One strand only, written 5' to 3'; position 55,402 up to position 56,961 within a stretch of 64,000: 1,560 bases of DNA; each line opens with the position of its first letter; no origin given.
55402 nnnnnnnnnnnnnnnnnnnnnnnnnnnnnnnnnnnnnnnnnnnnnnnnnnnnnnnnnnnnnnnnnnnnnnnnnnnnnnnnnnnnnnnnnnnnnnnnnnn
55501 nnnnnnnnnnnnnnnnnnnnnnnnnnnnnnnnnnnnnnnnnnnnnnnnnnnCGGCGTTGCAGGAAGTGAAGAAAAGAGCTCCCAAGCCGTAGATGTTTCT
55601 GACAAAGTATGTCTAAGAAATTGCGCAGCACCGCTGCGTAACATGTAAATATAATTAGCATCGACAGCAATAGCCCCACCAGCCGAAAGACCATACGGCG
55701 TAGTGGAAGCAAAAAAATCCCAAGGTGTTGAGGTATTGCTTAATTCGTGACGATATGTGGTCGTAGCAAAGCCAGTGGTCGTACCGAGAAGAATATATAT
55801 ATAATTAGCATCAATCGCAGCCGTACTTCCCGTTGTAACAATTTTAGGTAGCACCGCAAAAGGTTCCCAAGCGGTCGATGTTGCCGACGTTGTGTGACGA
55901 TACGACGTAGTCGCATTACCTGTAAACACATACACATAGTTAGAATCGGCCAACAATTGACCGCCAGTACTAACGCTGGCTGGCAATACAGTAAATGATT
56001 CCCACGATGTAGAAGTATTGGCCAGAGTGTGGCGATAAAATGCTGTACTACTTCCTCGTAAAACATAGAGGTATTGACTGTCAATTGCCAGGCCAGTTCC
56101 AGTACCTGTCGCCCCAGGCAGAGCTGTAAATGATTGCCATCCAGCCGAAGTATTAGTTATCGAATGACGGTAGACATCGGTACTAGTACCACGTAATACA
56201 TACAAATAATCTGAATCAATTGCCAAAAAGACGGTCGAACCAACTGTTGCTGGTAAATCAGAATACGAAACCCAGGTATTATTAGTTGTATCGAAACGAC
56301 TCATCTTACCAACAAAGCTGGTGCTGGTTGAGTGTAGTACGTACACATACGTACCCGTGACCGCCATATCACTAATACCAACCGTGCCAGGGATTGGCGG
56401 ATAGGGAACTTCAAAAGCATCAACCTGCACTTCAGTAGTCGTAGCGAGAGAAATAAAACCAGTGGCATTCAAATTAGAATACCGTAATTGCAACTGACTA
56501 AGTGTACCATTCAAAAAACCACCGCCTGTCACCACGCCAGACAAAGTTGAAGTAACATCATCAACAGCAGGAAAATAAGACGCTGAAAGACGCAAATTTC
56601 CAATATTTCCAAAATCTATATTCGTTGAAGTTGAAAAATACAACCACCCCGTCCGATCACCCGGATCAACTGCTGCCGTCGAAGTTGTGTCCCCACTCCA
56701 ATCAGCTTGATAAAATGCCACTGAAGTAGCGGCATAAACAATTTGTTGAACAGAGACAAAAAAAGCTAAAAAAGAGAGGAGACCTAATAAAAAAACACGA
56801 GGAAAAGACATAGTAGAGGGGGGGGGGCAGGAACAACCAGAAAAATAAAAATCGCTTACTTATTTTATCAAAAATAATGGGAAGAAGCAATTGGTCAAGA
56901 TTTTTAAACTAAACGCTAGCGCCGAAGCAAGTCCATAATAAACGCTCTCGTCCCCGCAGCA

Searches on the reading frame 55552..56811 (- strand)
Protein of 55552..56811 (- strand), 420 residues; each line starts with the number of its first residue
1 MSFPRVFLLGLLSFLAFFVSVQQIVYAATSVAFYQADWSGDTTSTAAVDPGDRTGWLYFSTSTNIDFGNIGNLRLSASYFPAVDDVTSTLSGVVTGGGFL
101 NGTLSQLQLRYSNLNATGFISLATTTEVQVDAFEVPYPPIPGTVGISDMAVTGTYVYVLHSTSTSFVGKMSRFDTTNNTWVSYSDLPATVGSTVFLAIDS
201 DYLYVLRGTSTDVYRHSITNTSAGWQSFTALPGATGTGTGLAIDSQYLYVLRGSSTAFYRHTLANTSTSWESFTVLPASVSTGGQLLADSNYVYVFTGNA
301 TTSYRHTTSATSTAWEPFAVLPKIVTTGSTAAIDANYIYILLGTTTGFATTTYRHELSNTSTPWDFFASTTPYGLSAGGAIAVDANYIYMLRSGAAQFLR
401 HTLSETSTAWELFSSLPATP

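Call 33: find_related_loci(query=A3, collection=metagenome_contigs, flank=4000)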
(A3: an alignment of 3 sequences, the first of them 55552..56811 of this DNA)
Query A3 (420 aa) in metagenome_contigs; peptide patterns used: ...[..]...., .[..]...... (x = any residue, [..] = any of these).
159 stretches matched a pattern, but none encodes a relative of the query by tblastn (E <= 1e-3).
